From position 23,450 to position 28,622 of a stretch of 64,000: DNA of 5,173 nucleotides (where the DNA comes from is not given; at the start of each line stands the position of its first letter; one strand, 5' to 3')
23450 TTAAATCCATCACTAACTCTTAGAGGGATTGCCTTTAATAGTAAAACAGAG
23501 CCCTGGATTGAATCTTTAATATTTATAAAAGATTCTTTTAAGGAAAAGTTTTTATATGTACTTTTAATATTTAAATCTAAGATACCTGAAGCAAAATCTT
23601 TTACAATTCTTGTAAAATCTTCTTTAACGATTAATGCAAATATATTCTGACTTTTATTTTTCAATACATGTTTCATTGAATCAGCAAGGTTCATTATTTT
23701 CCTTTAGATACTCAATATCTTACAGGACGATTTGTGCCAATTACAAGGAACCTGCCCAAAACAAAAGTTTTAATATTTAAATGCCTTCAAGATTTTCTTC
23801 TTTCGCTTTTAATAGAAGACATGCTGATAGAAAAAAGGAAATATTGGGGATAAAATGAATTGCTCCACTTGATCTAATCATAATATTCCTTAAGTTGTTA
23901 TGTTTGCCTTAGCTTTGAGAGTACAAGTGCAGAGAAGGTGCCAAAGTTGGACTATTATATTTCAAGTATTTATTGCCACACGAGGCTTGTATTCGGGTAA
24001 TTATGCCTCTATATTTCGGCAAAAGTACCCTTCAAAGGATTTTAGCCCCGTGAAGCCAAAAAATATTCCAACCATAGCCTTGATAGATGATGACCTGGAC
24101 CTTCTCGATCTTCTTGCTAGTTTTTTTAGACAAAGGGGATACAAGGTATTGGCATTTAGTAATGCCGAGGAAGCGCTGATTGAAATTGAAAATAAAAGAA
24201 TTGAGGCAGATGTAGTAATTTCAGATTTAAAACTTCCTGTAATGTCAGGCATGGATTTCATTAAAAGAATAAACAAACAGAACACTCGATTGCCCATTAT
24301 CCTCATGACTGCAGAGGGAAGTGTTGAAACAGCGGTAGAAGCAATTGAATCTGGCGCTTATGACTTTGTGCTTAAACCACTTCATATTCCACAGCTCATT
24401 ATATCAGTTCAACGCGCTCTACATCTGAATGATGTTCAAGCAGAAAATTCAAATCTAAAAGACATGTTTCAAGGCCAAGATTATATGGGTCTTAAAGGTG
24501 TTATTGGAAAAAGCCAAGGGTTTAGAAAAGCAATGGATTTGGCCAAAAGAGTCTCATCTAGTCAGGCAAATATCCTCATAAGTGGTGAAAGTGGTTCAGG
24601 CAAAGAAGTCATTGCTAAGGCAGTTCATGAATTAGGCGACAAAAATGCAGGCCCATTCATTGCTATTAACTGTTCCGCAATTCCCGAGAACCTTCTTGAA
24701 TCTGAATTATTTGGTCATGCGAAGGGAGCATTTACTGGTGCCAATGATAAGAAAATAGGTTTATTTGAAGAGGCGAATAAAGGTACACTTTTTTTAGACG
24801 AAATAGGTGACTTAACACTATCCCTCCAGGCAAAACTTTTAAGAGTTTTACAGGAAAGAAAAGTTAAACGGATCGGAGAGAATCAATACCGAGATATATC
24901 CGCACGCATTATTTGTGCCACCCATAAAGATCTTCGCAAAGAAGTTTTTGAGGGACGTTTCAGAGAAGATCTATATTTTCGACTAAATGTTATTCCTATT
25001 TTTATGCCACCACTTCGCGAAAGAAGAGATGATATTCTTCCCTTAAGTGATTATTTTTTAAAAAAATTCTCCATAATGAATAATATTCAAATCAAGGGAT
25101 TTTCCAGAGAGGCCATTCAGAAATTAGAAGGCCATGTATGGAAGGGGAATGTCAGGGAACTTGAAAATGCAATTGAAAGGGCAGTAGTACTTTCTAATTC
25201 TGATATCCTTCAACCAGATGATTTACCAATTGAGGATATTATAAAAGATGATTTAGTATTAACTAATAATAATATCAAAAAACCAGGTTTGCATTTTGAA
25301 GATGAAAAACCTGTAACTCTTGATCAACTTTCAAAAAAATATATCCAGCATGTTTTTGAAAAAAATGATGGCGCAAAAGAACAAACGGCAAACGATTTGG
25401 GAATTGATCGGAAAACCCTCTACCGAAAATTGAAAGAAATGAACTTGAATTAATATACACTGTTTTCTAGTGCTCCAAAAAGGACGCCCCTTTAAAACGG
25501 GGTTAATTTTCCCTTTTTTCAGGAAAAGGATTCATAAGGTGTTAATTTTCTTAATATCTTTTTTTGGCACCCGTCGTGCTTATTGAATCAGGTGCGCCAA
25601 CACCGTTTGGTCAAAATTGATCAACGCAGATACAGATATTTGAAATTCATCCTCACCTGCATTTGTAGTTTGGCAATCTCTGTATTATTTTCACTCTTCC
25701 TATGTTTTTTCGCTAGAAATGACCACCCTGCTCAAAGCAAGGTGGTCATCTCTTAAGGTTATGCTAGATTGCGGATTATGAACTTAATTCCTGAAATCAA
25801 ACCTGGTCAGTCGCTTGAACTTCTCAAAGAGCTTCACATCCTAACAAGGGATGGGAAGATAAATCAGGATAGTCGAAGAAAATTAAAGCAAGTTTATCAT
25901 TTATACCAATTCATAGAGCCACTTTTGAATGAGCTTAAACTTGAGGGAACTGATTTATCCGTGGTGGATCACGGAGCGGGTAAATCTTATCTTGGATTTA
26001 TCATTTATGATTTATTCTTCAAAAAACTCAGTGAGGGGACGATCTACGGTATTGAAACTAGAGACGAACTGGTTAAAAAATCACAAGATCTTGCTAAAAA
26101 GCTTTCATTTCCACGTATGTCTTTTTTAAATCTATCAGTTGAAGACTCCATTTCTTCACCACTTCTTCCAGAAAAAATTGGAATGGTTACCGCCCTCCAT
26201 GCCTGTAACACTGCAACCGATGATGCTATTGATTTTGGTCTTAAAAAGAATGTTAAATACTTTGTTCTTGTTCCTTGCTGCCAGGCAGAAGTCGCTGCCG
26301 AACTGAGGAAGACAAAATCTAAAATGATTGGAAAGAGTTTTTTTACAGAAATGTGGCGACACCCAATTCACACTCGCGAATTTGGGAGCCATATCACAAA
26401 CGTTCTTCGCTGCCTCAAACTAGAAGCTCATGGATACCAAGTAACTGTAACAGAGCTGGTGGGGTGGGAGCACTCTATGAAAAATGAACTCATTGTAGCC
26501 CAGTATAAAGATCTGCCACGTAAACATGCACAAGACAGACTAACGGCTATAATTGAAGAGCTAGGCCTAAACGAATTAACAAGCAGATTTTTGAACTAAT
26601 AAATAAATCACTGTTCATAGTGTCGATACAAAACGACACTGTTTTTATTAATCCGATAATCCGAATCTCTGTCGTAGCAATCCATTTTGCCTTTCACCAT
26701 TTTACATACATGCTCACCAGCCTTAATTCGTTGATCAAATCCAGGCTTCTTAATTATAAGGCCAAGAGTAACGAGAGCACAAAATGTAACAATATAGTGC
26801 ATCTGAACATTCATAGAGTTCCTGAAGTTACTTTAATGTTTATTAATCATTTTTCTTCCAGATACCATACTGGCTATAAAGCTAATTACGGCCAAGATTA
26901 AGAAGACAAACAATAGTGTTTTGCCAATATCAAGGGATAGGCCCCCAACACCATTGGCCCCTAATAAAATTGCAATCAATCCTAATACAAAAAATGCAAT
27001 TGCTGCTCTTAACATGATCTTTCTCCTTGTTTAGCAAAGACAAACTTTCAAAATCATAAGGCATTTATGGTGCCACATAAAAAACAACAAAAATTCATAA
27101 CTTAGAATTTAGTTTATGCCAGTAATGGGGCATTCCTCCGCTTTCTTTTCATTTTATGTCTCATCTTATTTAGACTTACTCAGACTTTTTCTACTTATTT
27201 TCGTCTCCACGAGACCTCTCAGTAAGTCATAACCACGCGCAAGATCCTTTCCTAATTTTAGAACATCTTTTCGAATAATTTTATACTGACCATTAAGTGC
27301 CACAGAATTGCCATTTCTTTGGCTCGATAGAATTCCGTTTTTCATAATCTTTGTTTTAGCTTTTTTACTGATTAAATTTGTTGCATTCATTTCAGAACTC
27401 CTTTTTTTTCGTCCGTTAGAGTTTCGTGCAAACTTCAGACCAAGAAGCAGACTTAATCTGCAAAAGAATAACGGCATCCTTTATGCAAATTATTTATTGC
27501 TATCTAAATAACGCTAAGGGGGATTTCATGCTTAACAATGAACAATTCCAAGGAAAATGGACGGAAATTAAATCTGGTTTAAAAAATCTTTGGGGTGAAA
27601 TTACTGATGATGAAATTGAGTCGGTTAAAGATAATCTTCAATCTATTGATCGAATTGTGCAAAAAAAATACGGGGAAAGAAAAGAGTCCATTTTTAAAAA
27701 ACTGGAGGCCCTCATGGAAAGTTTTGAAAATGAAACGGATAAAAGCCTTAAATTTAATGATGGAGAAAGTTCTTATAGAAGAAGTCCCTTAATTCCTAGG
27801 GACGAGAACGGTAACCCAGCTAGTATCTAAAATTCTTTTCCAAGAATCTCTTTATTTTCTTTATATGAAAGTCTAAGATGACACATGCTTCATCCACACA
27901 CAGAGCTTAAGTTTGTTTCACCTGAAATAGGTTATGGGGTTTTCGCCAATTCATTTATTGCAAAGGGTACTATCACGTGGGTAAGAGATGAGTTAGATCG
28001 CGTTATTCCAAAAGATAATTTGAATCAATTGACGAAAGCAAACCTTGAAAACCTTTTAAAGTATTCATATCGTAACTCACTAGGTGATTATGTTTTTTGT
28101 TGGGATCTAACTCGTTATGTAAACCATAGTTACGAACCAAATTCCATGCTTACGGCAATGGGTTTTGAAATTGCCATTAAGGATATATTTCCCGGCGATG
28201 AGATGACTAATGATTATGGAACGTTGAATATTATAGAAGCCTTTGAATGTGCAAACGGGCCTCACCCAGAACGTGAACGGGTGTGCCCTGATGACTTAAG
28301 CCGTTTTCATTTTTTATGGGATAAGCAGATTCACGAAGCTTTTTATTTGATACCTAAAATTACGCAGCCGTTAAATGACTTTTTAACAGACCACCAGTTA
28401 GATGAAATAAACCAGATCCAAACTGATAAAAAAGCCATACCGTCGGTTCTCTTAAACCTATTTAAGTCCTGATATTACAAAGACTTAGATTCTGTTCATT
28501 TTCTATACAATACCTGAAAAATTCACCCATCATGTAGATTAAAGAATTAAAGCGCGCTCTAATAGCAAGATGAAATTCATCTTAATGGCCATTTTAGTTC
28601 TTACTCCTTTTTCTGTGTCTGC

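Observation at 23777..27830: Candidate sigma-54-driven general-stress/dormancy module of small proteins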

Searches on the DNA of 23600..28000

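Call 29: search_rna_families(source=window, start=23600, end=28000, threshold=evalue, max_evalue=10)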
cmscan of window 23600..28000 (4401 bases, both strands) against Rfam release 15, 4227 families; matches with E-value up to 10: 7.
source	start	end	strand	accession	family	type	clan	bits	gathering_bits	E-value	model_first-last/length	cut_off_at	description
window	26548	26649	+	RF03534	sRNA71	Gene; sRNA;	-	28.3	50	0.33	1-104/104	no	Staphylococcus sRNA71 small RNA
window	25478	25575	+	RF01454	RCNMV_5UTR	Cis-reg;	-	22.1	75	0.92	1-123/123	no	5'UTR enhancer element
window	24091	24285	+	RF01992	VIS1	Gene; lncRNA;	-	18.8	100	8.1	1-202/202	no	Viral integration site 1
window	25494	25592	-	RF00082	SraG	Gene; sRNA;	-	18.4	50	8.2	1-177/177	no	SraG RNA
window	25508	25551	-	RF02929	algC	Cis-reg;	-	18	33.8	5.4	1-52/52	no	algC RNA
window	27346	27406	-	RF01726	SAM-II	Cis-reg; riboswitch;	-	17.8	44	7.9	1-60/60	no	SAM-II riboswitch aptamer (SAM-II long loop)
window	26862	27044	-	RF02825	LPR17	Gene; sRNA;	-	12.8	98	9.7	1-257/257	no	Legionella RNA 17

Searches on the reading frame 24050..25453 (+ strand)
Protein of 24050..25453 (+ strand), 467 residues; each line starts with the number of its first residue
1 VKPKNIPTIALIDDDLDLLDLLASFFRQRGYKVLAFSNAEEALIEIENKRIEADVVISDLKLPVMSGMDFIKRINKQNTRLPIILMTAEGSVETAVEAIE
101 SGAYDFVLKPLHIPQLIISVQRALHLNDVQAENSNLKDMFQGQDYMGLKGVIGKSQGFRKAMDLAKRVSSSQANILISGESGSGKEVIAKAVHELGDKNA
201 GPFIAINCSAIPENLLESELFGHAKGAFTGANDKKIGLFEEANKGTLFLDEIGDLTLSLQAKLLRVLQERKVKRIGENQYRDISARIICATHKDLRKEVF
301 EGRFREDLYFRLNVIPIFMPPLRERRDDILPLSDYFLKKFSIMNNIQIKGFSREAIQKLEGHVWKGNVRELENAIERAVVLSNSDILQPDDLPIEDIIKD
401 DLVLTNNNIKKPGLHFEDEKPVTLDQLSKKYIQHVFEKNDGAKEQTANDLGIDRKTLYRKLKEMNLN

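Call 8: search_protein_families(library=pfam, proteins=[window:24050-25453:+], max_evalue=0.01)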
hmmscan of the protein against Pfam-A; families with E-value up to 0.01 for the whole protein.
window:24050-25453:+ (467 aa): 12 families
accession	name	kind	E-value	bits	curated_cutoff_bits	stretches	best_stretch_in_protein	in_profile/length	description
PF00158.32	Sigma54_activat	-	1.5e-70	236.7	20.2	1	151-317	1-167/168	Sigma-54 interaction domain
PF00072.30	Response_reg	-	8.8e-27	93.9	30.2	1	9-120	1-110/111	Response regulator receiver domain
PF25601.1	AAA_lid_14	-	2.3e-23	82.3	27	1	323-394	1-72/87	AAA+ ATPase lid domain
PF14532.12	Sigma54_activ_2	-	3.6e-20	73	25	1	153-322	2-138/138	Sigma-54 interaction domain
PF02954.25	HTH_8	-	1.2e-09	38.2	22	1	424-463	2-41/42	Bacterial regulatory protein, Fis family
PF07724.20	AAA_2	-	1.8e-05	25.2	27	1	172-280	3-112/166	AAA domain (Cdc48 subfamily)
PF00004.35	AAA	-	4.9e-05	24.2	21.2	1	175-311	1-130/131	ATPase family associated with various cellular activities (AAA)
PF01078.27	Mg_chelatase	-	0.00026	20.9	20.3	0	149-195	3-45/207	Magnesium chelatase, subunit ChlI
PF07728.20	AAA_5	-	0.00073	20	22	1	174-280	1-103/139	AAA domain (dynein-related subfamily)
PF13191.12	AAA_16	-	0.00083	20.3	32.6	1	153-224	4-82/167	AAA ATPase domain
PF03709.21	OKR_DC_1_N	-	0.00083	20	29.3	1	21-91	8-74/111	Orn/Lys/Arg decarboxylase, N-terminal domain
PF20720.3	nSTAND3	-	0.0015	18.7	27.2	0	160-191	5-36/155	Novel STAND NTPase 3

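Call 24: search_protein_families(library=ncbifam, proteins=[window:24050-25453:+], max_evalue=0.01)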
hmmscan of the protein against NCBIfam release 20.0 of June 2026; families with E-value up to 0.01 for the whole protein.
window:24050-25453:+ (467 aa): 115 families (the best 25 are shown)
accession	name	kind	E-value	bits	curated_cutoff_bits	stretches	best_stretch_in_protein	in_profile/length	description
NF008469.0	PRK11361.1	equivalog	2.1e-134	448.7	714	1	6-465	4-455/461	acetoacetate metabolism transcriptional regulator AtoC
TIGR02915.1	PEP_resp_reg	equivalog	2.4e-121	405.7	502.6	1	11-466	3-444/445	PEP-CTERM-box response regulator transcription factor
TIGR01818.1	ntrC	equivalog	2.9e-119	398.9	558.6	1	10-463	2-462/463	nitrogen regulation protein NR(I)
NF041552.1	TF_PrdR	equivalog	4.8e-115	385.1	795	1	137-463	255-575/577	sigma-54 dependent transcriptional regulator PrdR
NF041946.1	LuxO_transreg_Vib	equivalog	3.8e-114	382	800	1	13-464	3-460/463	quorum-sensing sigma-54 dependent transcriptional regulator LuxO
NF007689.0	PRK10365.1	equivalog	3e-110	369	760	1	8-461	7-439/441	sigma-54-dependent response regulator transcription factor ZraR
NF051870.1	NAssimRespRegNtrX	equivalog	1.4e-105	353.8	600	1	9-464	4-450/452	nitrogen assimilation response regulator NtrX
NF011695.0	PRK15115.1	equivalog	7.1e-104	348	763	1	7-462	7-434/445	two-component system response regulator GlrR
NF050807.1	TransRegFlbDCaul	equivalog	1.8e-102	343.6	750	1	28-464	22-438/454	sigma-54-dependent transcriptional regulator FlbD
TIGR01817.1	nifA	equivalog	4e-99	332.8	528.85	1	127-397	171-443/534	nif-specific transcriptional activator NifA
NF008176.1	PRK10923.1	equivalog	1.1e-98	330.8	620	1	9-466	6-468/469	nitrogen regulation protein NR(I)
NF049963.1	RespRegFlgRCampy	domain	2e-97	326.8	750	1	10-401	4-386/429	fla regulon two-component system response regulator FlgR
NF038308.1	RNA_repair_RtcR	equivalog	7.9e-97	325.3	650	1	123-458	154-505/530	RNA repair transcriptional activator RtcR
NF003451.0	PRK05022.1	equivalog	3.3e-96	323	476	1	121-466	160-510/512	nitric oxide reductase transcriptional regulator NorR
NF041906.1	V4R_TF_MobR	exception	4e-83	279.8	999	1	129-463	210-543/544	phenol degradation transcriptional regulator MobR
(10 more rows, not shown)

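Call 44: find_related_loci(query=window:24050-25453:+, collection=genome_contigs, flank=4500)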
Query window:24050-25453:+ (467 aa) in genome_contigs; peptide patterns used: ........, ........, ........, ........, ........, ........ (x = any residue, [..] = any of these).
599 stretches matched a pattern (row limit reached: there are more); 535 encode a relative of the query (tblastn E <= 1e-3); the best 80 are kept; 80 distinct loci.
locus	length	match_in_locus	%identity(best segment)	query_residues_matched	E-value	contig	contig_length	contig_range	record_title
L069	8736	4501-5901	96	1-467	0e+0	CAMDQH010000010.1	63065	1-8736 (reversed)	MAG: Bacteriovorax stolpii isolate ZE-03apr19-180 genome assembly, contig: ZE-03apr19-C282, whole genome shotgun sequenc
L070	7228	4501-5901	85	1-467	0e+0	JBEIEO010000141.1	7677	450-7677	MAG: Halobacteriovoraceae bacterium isolate Sample-101-S75-bin-83 Sample_101_S75-bin_83-k141_3329926, whole genome shotg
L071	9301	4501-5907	85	1-467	0e+0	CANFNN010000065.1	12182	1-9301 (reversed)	MAG: Bacteriovoracaceae bacterium isolate Jr-11may16-232 genome assembly, contig: Jr-11may16-C9770, whole genome shotgun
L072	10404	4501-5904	85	1-467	0e+0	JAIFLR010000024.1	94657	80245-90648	MAG: Halobacteriovorax sp. isolate bin_209 scaffold_55, whole genome shotgun sequence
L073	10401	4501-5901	83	1-467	0e+0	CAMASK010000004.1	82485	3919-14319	MAG: Bacteriovorax stolpii isolate AH-24oct19-73 genome assembly, contig: AH-24oct19-C417, whole genome shotgun sequence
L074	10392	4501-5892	82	1-467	0e+0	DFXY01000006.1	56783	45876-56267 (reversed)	MAG TPA_asm: Bacteriovoracaceae bacterium UBA4096 UBA4096_contig_8126, whole genome shotgun sequence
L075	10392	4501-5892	82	1-467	0e+0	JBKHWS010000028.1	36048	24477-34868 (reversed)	MAG: Bacteriovoracia bacterium isolate B_bin_7_strict NODE_28_length_36048_cov_6.639098, whole genome shotgun sequence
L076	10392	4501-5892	81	1-467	0e+0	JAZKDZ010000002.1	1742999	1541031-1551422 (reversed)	MAG: Bdellovibrionota bacterium isolate DC_HB_02_SPN181219-bin004 DCHB02SPN_B004_0_000000000002, whole genome shotgun se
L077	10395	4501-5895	81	1-467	0e+0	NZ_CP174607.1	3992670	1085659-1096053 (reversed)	Peredibacter sp. HCB2-198 chromosome, complete genome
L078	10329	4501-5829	81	23-467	0e+0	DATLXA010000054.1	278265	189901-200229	MAG TPA_asm: Bacteriovoracaceae bacterium isolate SMAG_U13234 k141_194607, whole genome shotgun sequence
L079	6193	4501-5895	82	1-467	0e+0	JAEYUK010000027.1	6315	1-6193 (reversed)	MAG: Proteobacteria bacterium isolate OH_CBlB_167 k127_6675, whole genome shotgun sequence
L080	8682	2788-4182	80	1-467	0e+0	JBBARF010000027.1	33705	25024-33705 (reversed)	MAG: Bacteriovoracaceae bacterium isolate EUL_212 ctg27-EUL_212, whole genome shotgun sequence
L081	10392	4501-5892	81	1-467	0e+0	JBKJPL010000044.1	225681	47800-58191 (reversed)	MAG: Bacteriovoracaceae bacterium isolate ant_bin.459 k117_4092485, whole genome shotgun sequence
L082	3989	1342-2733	81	1-467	0e+0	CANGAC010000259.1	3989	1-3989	MAG: Bacteriovoracaceae bacterium isolate Jr-19feb18-66 genome assembly, contig: Jr-19feb18-C15120, whole genome shotgun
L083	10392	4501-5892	80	1-467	0e+0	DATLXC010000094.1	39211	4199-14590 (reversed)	MAG TPA_asm: Bacteriovoracaceae bacterium isolate SMAG_U13236 k141_317141, whole genome shotgun sequence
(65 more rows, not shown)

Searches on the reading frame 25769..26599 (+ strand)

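Call 8: search_protein_families(library=pfam, proteins=[window:25769-26599:+], max_evalue=0.01)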
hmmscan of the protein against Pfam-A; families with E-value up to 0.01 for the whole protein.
window:25769-26599:+ (276 aa): 2 families
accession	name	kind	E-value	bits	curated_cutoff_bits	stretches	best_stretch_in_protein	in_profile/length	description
PF13679.12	Methyltransf_32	-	8.9e-47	159.1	27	1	37-177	1-142/143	Methyltransferase domain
PF13847.12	Methyltransf_31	-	1.2e-08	35.2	27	1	62-185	4-128/145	Methyltransferase domain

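Call 24: search_protein_families(library=ncbifam, proteins=[window:25769-26599:+], max_evalue=0.01)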
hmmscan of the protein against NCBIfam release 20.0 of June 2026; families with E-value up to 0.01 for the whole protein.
window:25769-26599:+ (276 aa): 0 families

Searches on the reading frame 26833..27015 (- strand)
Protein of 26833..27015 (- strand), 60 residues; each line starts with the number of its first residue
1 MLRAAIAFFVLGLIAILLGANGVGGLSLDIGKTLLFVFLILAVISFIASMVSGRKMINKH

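Call 8: search_protein_families(library=pfam, proteins=[window:26833-27015:-], max_evalue=0.01)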
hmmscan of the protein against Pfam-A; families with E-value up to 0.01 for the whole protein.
window:26833-27015:- (60 aa): 2 families
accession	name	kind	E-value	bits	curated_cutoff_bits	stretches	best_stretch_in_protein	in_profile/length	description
PF07043.18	DUF1328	-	1.2e-07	32.4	27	1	6-44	1-39/39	Protein of unknown function (DUF1328)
PF17626.7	IncF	-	0.0019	19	27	1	7-52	51-95/104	Inclusion membrane protein F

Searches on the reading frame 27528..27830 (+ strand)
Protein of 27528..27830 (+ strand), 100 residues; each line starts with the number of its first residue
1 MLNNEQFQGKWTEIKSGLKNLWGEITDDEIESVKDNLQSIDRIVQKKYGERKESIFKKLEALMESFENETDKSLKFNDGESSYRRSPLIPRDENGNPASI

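Call 8: search_protein_families(library=pfam, proteins=[window:27528-27830:+], max_evalue=0.01)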
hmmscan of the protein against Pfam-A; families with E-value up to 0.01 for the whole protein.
window:27528-27830:+ (100 aa): 3 families
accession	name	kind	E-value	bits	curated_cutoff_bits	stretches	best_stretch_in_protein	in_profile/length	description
PF05532.17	CsbD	-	0.0012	19.1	40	1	6-54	2-50/53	CsbD-like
PF18738.6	HEPN_DZIP3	-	0.0018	18.5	27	1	3-48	101-144/144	DZIP3/ hRUL138-like HEPN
PF14643.11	DUF4455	-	0.0065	15.6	30.4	1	5-76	35-107/469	Domain of unknown function (DUF4455)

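Call 24: search_protein_families(library=ncbifam, proteins=[window:27528-27830:+], max_evalue=0.01)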
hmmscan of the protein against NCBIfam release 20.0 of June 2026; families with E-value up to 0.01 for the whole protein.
window:27528-27830:+ (100 aa): 2 families
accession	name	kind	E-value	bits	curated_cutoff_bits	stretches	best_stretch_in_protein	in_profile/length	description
NF007748.0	PRK10428.1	equivalog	1.5e-06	28.1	113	1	2-60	1-59/69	hypothetical protein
NF038004.1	darobactin_RiPP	equivalog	0.0051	16.9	45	0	57-70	2-15/45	darobactin family peptide antibiotic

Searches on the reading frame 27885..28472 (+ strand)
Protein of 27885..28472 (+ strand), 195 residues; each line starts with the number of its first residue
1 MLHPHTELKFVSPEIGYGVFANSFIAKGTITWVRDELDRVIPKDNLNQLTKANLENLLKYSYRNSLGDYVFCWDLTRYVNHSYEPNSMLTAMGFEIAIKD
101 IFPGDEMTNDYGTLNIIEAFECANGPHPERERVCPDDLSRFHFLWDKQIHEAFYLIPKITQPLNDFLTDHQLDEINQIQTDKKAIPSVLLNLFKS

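Call 8: search_protein_families(library=pfam, proteins=[window:27885-28472:+], max_evalue=0.01)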
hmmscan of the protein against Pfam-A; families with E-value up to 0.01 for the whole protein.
window:27885-28472:+ (195 aa): 1 family
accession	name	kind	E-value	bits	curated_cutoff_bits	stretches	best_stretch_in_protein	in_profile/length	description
PF00856.33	SET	-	5.8e-10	40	22.4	1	16-112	1-105/105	SET domain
